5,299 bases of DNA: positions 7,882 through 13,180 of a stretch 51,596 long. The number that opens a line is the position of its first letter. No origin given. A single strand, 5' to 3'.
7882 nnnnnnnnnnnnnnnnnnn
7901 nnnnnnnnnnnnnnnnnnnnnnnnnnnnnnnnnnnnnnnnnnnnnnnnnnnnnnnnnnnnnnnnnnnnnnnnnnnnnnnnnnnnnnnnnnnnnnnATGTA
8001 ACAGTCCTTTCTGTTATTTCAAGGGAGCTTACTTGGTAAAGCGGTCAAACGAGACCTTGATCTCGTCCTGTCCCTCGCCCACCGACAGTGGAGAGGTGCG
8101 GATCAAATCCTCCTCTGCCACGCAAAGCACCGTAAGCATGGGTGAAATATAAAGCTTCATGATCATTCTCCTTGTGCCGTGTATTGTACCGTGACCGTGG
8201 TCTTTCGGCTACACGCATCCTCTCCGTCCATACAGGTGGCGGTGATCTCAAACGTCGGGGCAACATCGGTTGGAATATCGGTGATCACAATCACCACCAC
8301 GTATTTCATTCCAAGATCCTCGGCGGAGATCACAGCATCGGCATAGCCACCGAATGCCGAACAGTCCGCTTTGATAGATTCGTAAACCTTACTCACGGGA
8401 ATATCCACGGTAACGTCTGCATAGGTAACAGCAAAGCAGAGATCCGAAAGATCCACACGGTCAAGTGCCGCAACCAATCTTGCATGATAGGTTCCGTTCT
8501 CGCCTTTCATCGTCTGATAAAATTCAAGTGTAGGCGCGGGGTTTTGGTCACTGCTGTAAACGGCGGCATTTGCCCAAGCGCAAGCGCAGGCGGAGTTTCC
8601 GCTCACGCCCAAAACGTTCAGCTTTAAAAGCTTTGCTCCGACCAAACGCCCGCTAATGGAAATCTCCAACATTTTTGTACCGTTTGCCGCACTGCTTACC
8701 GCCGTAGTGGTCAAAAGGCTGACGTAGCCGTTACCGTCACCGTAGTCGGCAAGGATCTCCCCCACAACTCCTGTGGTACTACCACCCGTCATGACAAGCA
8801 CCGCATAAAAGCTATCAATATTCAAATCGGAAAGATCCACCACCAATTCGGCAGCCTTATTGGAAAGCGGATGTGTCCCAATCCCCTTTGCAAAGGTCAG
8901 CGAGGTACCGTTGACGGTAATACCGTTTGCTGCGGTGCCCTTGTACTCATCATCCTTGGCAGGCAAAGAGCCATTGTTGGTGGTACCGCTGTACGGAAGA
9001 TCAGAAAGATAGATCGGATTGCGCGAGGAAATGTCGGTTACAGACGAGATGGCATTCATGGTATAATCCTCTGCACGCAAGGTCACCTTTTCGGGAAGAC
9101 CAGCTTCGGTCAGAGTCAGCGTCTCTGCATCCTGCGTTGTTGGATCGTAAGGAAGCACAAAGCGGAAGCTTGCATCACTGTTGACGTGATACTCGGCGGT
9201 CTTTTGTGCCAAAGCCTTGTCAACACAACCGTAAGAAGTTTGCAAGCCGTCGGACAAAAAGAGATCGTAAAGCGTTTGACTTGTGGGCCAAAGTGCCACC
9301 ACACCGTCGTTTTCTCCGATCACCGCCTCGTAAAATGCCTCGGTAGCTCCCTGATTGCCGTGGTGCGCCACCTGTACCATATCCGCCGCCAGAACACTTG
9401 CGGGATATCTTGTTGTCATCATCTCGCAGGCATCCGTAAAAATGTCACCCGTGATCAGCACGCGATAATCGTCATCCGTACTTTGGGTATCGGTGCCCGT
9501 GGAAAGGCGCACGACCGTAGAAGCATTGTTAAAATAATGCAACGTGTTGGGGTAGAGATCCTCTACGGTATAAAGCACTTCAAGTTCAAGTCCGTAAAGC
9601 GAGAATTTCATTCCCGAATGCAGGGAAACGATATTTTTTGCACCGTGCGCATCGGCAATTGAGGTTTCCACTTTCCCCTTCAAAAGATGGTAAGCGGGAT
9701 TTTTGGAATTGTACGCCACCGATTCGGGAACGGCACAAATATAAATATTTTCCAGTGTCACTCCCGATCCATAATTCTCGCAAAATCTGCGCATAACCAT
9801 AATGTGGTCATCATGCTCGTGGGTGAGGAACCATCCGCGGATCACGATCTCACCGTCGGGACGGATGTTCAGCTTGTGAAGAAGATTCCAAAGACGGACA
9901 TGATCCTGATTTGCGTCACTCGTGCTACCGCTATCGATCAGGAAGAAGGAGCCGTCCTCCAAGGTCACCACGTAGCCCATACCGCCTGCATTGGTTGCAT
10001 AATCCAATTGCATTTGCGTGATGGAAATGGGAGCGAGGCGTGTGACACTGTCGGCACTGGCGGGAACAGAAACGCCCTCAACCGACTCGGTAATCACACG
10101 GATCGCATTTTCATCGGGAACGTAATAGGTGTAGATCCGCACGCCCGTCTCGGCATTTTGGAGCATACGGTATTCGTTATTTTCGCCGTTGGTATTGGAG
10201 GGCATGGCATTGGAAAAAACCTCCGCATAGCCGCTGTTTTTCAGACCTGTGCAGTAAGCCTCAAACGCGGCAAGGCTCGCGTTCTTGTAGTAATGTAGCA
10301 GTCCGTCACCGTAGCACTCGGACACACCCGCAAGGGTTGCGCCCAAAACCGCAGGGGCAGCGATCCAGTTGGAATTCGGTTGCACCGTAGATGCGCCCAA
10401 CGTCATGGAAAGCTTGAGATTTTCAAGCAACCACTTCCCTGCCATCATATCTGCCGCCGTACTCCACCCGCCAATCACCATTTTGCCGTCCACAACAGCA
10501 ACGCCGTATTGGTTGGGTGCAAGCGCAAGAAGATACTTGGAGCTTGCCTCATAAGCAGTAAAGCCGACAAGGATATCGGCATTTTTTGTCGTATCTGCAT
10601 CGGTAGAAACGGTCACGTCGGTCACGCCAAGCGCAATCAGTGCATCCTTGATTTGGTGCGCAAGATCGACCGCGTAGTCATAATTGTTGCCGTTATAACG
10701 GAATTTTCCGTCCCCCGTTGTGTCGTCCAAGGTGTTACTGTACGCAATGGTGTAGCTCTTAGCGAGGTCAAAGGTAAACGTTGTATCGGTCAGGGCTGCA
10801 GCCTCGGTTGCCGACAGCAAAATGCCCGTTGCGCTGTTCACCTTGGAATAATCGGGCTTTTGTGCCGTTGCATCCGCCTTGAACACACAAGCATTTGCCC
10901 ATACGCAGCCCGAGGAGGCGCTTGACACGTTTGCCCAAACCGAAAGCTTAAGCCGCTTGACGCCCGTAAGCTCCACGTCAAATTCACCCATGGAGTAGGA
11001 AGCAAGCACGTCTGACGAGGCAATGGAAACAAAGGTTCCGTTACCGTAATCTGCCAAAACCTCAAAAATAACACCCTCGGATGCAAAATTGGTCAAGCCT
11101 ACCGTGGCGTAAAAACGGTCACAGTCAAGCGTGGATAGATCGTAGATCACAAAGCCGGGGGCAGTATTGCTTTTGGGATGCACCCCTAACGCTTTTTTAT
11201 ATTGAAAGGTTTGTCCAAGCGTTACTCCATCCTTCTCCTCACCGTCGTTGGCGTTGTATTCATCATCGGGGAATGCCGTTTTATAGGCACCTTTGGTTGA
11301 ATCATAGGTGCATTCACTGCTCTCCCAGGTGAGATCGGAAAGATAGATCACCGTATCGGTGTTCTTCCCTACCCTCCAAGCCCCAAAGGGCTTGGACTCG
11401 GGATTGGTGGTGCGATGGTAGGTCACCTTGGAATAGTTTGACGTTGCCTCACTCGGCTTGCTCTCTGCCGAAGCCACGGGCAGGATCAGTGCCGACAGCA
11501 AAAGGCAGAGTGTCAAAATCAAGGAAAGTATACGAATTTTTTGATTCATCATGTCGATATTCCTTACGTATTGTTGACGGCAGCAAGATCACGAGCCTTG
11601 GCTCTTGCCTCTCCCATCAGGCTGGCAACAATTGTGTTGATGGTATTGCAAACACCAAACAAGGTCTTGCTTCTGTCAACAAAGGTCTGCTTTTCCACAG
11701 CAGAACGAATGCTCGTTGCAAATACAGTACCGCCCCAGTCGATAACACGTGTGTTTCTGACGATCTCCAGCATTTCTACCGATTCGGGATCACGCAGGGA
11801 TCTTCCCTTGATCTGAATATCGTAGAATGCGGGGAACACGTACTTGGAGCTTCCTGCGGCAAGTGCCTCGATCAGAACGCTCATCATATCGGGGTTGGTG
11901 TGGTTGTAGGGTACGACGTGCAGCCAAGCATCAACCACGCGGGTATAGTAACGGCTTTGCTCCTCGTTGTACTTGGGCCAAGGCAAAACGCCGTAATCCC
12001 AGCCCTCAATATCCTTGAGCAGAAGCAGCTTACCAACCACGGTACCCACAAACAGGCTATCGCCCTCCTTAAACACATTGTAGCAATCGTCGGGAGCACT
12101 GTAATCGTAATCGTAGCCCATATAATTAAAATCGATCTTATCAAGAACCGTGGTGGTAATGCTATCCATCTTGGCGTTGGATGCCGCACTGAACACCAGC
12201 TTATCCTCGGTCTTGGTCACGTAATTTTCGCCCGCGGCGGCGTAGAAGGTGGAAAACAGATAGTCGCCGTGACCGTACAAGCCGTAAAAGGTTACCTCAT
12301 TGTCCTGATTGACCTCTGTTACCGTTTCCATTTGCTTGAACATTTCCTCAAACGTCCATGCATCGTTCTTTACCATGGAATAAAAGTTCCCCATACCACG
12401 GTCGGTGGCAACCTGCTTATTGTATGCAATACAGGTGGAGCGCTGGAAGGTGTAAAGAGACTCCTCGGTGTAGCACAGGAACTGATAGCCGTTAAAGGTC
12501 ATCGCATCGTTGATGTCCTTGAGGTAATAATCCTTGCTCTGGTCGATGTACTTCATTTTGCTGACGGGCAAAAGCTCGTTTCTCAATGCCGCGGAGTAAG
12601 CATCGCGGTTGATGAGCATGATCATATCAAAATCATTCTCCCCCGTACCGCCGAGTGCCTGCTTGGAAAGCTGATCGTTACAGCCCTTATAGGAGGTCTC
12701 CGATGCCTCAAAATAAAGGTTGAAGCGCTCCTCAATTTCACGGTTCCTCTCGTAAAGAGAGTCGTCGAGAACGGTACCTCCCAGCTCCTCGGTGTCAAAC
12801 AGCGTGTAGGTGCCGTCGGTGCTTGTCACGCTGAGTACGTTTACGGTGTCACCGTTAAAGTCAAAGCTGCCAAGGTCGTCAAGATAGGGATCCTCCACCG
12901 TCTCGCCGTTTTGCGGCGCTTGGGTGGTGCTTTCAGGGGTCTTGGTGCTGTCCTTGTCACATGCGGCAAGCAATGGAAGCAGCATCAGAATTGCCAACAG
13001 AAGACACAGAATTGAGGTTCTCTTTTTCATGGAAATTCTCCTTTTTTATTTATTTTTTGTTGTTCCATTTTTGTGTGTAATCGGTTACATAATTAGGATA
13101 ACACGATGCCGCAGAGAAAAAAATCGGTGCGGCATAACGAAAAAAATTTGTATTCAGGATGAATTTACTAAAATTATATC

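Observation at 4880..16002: Two cre-flagged operons built around three paralogous ComEC-type MBL proteins in three cellular compartments, with NPCBM-like modules, an orphan binding lipoprotein and an SGNH esterase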

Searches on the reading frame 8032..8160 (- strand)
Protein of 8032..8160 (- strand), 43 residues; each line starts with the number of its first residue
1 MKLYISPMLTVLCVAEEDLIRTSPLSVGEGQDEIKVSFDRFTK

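Call 71: search_protein_families(library=pfam, proteins=[window:8032-8160:-], max_evalue=1)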
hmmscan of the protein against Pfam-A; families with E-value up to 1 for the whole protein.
seq(43 aa): 0 families

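Call 84: search_protein_families(library=ncbifam, proteins=[window:8032-8160:-], max_evalue=10)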
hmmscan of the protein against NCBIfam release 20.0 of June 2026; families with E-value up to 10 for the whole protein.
seq(43 aa): 1 family
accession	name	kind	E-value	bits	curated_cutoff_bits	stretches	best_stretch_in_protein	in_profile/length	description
NF041037.1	microcin_B17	exception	0.2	12.3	70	1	1-30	1-30/69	microcin B17 family TOMM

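Call 86: find_homologous_proteins(query=A5, max_evalue=0.01)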
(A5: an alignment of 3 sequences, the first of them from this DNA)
Query A5 (3 sequences) (43 aa, profile of the alignment): 4 proteins with E <= 0.01 among 5 candidates.
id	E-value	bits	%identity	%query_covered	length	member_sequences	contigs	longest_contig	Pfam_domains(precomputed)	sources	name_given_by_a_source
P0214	6.0e-24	101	37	70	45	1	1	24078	-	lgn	-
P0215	3.5e-20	89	33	86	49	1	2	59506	-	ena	-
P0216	6.0e-19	85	100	100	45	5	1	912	-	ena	-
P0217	1.0e-15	75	86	100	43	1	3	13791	-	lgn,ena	-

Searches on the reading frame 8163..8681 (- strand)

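Call 71: search_protein_families(library=pfam, proteins=[window:8163-8681:-], max_evalue=1)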
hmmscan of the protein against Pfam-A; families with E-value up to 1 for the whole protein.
window:8163-8681:- (172 aa): 2 families
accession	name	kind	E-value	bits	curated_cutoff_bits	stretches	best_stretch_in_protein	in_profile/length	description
PF07294.16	Fibroin_P25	-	0.012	16.1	25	1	62-99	111-149/196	Fibroin P25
PF24009.1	DUF7323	-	0.12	12.7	27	0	111-136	24-48/52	Domain of unknown function (DUF7323)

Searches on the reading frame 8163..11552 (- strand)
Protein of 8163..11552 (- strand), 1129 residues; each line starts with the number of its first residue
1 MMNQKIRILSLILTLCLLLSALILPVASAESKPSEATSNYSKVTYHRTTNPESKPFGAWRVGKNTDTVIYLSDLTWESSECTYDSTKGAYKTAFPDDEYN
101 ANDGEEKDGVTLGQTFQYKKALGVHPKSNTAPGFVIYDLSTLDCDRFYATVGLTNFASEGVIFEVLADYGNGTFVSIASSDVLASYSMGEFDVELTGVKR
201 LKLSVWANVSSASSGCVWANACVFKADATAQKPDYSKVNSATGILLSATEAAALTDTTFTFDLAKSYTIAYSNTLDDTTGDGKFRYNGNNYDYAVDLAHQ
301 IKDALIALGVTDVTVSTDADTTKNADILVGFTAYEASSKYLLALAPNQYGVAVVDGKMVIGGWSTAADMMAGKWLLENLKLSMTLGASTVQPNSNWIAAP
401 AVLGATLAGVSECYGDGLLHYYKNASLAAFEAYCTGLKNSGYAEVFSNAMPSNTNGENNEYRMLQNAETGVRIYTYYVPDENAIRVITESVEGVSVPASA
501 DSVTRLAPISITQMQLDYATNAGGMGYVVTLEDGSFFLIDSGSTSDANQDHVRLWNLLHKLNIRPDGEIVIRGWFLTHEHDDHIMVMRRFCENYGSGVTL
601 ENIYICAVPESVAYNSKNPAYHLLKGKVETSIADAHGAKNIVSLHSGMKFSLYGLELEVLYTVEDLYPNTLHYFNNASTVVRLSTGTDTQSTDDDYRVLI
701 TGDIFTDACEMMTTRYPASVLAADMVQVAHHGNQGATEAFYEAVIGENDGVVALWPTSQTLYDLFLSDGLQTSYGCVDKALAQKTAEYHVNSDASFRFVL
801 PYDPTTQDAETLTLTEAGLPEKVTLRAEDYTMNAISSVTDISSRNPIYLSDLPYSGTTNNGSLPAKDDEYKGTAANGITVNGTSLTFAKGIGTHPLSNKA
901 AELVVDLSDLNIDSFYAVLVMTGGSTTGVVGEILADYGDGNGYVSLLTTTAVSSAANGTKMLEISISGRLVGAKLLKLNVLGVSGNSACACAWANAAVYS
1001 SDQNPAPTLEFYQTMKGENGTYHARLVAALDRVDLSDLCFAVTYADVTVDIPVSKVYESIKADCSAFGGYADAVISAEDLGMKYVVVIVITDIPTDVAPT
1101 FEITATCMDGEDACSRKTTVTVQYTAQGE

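Call 4: search_protein_families(library=pfam, proteins=[window:8163-11552:-], max_evalue=0.01)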
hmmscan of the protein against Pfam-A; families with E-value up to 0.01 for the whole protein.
window:8163-11552:- (1129 aa): 2 families
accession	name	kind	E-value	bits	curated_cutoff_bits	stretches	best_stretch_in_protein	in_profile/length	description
PF08305.17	NPCBM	-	8e-26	91.1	23.9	2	69-221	3-134/137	NPCBM/NEW2 domain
PF00753.33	Lactamase_B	-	1.8e-07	31.8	22.7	1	527-746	9-186/196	Metallo-beta-lactamase superfamily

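Call 5: search_protein_families(library=ncbifam, proteins=[window:8163-11552:-], max_evalue=0.01)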
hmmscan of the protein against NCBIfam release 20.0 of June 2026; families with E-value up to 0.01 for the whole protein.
window:8163-11552:- (1129 aa): 4 families
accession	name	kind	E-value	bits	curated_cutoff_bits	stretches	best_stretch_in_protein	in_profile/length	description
NF008580.0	PRK11539.1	equivalog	6.6e-06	24.7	969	1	635-746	585-684/758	ComEC family protein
TIGR00361.1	ComEC_Rec2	equivalog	6.7e-05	21.2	190.05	1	537-738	463-616/663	DNA internalization-related competence protein ComEC/Rec2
NF058524.1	6A-MBL_enzyme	equivalog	0.0018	17.5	220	0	528-589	11-75/346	anti-phage 6A-MBL system MBL-fold protein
NF005593.0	PRK07324.1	equivalog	0.0054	15.8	476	0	728-773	84-129/373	aminotransferase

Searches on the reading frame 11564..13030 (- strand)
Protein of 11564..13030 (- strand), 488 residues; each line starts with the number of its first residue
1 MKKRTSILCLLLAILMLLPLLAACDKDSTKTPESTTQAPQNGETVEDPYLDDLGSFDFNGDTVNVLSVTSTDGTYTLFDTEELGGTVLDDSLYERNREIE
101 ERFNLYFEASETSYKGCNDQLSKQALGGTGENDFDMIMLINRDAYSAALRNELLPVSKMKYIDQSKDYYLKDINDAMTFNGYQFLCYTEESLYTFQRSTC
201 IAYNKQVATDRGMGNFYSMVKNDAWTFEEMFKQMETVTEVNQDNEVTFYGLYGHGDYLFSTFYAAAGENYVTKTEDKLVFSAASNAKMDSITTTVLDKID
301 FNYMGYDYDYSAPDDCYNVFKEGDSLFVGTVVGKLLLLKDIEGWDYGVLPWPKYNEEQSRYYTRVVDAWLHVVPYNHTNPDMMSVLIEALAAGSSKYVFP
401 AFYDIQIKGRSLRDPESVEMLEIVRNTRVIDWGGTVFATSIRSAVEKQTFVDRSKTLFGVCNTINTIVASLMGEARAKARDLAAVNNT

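Call 4: search_protein_families(library=pfam, proteins=[window:11564-13030:-], max_evalue=0.01)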
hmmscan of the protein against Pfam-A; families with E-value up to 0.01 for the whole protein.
window:11564-13030:- (488 aa): 1 family
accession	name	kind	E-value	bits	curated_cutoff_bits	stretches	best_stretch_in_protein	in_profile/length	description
PF13416.11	SBP_bac_8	-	6.2e-08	33.2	27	1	99-358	6-213/279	Bacterial extracellular solute-binding protein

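Call 5: search_protein_families(library=ncbifam, proteins=[window:11564-13030:-], max_evalue=0.01)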
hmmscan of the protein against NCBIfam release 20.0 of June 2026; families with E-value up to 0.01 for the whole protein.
window:11564-13030:- (488 aa): 0 families

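Call 47: search_solved_structures(query=window:11564-13030:-, max_evalue=1)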
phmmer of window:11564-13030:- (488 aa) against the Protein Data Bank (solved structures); distinct sequences matched with E-value up to 1: 0.

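Call 78: search_solved_structures(query=A4, max_evalue=1)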
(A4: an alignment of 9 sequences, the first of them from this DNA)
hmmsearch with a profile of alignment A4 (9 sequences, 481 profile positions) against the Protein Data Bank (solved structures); distinct sequences matched with E-value up to 1: 21.
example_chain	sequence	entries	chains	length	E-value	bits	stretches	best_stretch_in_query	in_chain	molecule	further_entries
6rjy_A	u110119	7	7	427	0.00013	24.2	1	198-351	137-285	Arabino-oligosaccharids-binding protein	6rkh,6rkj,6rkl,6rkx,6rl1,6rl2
6dtu_A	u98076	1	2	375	0.00039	22.7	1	223-352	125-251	maltose-binding protein MalE1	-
2gha_A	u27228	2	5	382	0.0004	22.6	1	223-352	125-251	maltose ABC transporter, periplasmic maltose-binding protein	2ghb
6dts_A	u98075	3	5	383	0.00067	21.9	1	224-352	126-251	maltose-binding protein MalE2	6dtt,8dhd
2fnc_A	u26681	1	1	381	0.00068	21.9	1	224-352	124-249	maltose ABC transporter, periplasmic maltose-binding protein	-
2zyk_A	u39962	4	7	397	0.0056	18.8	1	224-358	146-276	Solute-binding protein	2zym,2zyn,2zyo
6lce_A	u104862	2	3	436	0.024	16.8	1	141-354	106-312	ABC transporter substrate binding component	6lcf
9xf5_A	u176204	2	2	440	0.039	16.1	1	4-46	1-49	ABC transporter substrate-binding protein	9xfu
3quf_A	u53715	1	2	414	0.041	16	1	313-383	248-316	Extracellular solute-binding protein, family 1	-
1elj_A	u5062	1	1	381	0.071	15.2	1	216-369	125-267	MALTODEXTRIN-BINDING PROTEIN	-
4qrz_A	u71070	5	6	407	0.11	14.5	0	104-212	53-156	ABC-TYPE SUGAR TRANSPORTER | ABC transporter, substrate binding protein (Sugar)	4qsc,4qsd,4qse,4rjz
9lv1_F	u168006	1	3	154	0.17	14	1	78-190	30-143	Hemagglutinin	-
2vrc_A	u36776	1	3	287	0.19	13.8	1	207-236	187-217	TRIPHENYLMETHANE REDUCTASE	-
2vrc_D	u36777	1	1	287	0.19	13.8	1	207-236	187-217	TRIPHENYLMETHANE REDUCTASE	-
6ta9_A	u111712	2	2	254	0.2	13.7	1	1-44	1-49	SLT domain-containing protein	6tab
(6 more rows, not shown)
